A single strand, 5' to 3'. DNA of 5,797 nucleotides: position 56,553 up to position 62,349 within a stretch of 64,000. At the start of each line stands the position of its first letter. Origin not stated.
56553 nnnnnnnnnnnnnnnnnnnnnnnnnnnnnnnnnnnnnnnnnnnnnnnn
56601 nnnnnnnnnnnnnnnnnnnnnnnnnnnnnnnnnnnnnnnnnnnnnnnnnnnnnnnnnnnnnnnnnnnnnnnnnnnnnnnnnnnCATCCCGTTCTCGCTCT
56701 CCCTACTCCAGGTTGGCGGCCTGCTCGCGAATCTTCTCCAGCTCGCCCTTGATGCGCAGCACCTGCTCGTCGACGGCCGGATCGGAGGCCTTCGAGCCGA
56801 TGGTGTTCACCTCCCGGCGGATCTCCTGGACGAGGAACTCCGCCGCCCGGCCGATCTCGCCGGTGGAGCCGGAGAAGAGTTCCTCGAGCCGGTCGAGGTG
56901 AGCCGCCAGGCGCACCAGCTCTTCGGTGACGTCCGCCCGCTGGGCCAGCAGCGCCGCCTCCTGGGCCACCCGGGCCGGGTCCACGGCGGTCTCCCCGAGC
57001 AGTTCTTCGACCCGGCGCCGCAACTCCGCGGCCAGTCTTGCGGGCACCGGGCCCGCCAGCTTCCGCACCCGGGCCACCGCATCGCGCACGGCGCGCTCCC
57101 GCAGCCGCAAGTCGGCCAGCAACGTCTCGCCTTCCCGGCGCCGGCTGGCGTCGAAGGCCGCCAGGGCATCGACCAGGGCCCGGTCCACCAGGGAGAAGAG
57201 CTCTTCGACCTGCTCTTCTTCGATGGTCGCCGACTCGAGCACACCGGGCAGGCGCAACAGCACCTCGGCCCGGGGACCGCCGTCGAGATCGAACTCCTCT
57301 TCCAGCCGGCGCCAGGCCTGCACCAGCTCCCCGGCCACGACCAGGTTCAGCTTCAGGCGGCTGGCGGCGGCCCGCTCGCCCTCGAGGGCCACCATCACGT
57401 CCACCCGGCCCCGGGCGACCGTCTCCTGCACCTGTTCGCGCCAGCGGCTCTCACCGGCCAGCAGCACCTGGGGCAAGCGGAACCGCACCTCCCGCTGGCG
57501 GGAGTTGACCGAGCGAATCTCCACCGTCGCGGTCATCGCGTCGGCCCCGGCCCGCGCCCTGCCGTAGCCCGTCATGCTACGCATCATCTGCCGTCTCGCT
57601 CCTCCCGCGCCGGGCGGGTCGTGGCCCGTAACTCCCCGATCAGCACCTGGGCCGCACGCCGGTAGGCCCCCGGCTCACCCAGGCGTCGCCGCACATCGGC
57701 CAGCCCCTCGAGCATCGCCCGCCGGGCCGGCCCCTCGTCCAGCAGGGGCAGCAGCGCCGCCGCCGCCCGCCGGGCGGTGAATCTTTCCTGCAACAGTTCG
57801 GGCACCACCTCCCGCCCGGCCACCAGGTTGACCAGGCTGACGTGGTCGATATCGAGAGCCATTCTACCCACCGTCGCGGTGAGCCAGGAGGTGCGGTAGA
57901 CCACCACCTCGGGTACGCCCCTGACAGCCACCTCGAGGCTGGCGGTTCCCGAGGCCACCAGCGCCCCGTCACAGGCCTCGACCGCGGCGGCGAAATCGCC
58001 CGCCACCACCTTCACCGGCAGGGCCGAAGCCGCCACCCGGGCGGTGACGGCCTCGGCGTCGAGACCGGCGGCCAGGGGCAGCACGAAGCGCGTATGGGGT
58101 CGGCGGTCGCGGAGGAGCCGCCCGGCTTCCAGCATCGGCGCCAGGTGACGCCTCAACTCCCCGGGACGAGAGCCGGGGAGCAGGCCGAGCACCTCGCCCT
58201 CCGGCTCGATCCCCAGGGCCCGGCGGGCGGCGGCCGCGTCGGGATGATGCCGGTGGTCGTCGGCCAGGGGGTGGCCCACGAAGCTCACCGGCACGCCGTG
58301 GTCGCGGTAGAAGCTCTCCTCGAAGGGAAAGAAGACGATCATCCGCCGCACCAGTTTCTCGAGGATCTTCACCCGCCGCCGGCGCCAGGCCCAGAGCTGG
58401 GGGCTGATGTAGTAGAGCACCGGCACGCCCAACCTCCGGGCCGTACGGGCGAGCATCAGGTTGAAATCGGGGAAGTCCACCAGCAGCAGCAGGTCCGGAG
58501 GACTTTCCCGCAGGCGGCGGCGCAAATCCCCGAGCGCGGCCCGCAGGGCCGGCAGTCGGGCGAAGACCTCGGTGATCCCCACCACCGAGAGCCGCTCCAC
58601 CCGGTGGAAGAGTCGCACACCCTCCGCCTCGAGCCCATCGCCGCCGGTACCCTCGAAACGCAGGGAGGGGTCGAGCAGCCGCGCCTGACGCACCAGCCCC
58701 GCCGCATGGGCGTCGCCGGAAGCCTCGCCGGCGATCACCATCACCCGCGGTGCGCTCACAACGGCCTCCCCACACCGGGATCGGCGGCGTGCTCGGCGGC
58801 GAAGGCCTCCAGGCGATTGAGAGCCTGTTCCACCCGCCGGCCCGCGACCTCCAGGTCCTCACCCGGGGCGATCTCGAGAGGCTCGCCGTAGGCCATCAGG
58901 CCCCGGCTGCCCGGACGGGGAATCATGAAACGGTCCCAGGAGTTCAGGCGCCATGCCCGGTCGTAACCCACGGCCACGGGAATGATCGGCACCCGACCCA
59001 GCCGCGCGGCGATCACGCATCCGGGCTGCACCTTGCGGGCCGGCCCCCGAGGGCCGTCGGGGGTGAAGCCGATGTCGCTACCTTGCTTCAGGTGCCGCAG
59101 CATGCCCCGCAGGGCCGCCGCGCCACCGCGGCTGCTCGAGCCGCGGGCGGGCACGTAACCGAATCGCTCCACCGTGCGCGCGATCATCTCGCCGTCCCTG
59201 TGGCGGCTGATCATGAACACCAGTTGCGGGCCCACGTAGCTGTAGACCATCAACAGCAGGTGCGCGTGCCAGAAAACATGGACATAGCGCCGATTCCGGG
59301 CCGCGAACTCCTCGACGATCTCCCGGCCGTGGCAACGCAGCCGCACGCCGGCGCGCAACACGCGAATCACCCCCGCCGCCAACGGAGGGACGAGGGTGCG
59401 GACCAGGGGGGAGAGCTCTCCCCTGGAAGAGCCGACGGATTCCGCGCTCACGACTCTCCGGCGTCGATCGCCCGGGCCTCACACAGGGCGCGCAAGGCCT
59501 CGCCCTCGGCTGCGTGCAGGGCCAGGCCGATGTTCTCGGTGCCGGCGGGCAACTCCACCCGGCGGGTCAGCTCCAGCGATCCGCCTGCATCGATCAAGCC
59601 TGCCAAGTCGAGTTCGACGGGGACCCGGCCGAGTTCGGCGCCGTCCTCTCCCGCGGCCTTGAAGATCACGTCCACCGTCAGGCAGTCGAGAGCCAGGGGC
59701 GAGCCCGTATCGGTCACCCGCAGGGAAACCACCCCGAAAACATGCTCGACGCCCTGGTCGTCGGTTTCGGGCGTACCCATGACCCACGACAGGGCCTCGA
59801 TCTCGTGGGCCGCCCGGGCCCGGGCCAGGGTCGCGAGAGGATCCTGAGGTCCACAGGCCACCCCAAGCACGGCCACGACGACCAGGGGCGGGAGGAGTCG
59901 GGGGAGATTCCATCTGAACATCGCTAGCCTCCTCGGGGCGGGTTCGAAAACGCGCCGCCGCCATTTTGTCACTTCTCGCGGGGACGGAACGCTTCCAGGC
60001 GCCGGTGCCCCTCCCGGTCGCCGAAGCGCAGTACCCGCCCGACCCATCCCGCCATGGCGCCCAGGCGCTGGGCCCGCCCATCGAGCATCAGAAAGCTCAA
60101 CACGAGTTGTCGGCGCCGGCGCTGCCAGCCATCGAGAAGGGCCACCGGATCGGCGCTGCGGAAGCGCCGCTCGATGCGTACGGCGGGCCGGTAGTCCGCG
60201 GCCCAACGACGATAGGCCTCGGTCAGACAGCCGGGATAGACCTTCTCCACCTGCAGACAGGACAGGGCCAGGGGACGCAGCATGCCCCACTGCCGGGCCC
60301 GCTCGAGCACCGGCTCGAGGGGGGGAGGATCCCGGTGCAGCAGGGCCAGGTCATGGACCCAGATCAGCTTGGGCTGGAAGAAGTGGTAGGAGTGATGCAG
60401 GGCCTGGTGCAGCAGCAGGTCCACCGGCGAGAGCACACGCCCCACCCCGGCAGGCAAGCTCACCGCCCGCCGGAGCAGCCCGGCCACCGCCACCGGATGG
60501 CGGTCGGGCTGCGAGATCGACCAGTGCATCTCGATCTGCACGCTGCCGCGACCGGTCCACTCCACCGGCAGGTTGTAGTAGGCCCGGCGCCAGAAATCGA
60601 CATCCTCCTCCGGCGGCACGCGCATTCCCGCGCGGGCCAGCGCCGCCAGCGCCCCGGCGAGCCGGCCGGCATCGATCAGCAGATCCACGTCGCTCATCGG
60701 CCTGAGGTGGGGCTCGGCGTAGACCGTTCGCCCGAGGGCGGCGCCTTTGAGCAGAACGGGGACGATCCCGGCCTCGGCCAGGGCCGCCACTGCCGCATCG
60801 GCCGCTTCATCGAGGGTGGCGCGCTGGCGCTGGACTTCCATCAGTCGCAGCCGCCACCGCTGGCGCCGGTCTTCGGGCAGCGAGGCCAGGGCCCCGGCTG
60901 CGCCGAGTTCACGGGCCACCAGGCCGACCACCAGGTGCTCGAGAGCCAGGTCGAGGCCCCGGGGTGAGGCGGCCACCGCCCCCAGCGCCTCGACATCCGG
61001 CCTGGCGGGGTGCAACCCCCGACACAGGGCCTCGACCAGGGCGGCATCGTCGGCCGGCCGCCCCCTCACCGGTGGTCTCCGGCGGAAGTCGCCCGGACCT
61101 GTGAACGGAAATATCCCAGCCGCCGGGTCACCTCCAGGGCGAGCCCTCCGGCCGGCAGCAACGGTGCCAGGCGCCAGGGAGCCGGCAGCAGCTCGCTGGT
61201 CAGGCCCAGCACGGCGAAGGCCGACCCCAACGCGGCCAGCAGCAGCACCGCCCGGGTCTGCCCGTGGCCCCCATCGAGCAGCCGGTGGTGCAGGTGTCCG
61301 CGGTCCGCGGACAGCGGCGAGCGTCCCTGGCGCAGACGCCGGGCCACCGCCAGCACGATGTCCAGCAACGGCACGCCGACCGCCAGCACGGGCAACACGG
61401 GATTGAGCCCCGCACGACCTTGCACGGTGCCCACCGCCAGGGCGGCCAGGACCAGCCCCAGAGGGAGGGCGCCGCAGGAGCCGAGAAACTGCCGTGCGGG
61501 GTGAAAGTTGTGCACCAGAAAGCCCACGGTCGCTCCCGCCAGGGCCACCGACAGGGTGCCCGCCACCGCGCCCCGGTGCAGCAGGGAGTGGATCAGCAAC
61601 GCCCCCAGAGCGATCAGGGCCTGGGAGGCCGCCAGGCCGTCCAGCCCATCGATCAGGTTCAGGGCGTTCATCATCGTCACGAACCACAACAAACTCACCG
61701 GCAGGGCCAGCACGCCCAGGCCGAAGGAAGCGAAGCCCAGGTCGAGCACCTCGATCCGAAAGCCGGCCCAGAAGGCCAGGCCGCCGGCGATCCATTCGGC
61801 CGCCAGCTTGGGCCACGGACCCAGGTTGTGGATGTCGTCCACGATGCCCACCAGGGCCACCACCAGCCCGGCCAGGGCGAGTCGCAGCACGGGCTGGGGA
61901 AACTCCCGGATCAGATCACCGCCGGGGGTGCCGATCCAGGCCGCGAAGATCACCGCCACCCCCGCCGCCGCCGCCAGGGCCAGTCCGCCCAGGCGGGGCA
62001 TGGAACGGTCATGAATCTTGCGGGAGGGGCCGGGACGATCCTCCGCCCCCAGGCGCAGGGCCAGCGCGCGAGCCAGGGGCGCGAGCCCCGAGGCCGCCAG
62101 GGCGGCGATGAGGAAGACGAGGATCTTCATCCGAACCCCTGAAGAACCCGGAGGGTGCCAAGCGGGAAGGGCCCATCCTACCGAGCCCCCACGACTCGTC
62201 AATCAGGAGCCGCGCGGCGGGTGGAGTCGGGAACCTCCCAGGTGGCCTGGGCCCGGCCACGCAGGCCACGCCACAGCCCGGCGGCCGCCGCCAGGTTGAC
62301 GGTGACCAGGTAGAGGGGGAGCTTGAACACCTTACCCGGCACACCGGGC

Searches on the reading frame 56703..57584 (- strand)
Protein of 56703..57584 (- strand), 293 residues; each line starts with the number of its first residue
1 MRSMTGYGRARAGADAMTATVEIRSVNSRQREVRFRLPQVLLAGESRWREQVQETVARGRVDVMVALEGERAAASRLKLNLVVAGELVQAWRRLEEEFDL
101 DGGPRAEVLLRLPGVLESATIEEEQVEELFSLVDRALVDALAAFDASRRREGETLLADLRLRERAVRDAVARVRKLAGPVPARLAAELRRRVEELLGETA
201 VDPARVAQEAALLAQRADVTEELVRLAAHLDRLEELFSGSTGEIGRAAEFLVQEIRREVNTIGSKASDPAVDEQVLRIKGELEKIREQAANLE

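Call 90: search_protein_families(library=pfam, proteins=[window:56703-57584:-], max_evalue=0.0001)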
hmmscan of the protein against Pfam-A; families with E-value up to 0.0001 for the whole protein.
window:56703-57584:- (293 aa): 2 families
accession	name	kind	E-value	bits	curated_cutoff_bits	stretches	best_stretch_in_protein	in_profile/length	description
PF03755.18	YicC-like_N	-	1.3e-38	133.3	25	1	1-155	1-154/156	Endoribonuclease YicC-like, N-terminal region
PF08340.16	YicC-like_C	-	9.3e-36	123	27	1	176-293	4-120/120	Endoribonuclease YicC-like, C-terminal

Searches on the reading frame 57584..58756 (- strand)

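Call 90: search_protein_families(library=pfam, proteins=[window:57584-58756:-], max_evalue=0.0001)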
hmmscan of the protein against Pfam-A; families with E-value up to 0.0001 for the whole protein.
window:57584-58756:- (390 aa): 1 family
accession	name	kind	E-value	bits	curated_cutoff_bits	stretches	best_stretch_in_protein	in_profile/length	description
PF02684.21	LpxB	-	8.4e-89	298.5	22.6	1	5-344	1-344/374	Lipid-A-disaccharide synthetase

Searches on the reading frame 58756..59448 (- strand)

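Call 90: search_protein_families(library=pfam, proteins=[window:58756-59448:-], max_evalue=0.0001)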
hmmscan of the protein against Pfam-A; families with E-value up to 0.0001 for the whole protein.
window:58756-59448:- (230 aa): 1 family
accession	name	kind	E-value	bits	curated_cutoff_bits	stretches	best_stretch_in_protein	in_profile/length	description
PF04028.18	DUF374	-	1.1e-30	105.5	26.8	1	73-137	5-69/69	Domain of unknown function (DUF374)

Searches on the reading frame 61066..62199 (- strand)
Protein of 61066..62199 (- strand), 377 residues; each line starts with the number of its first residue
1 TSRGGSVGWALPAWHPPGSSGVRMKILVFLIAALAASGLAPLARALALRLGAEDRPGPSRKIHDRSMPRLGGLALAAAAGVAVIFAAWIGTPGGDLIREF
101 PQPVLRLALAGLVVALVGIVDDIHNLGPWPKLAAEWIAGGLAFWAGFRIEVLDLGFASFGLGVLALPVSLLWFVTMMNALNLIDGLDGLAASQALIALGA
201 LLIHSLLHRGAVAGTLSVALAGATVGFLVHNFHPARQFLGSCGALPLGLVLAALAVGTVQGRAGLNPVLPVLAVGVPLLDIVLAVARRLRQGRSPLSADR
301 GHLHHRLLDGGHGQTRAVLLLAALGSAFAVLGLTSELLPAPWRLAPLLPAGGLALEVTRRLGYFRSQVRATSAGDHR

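Call 90: search_protein_families(library=pfam, proteins=[window:61066-62199:-], max_evalue=0.0001)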
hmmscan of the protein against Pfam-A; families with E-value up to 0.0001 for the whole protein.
window:61066-62199:- (377 aa): 1 family
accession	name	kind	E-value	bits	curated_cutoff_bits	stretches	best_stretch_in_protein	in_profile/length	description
PF00953.26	Glycos_transf_4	-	2.9e-31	109.1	27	1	107-256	4-157/160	Glycosyl transferase family 4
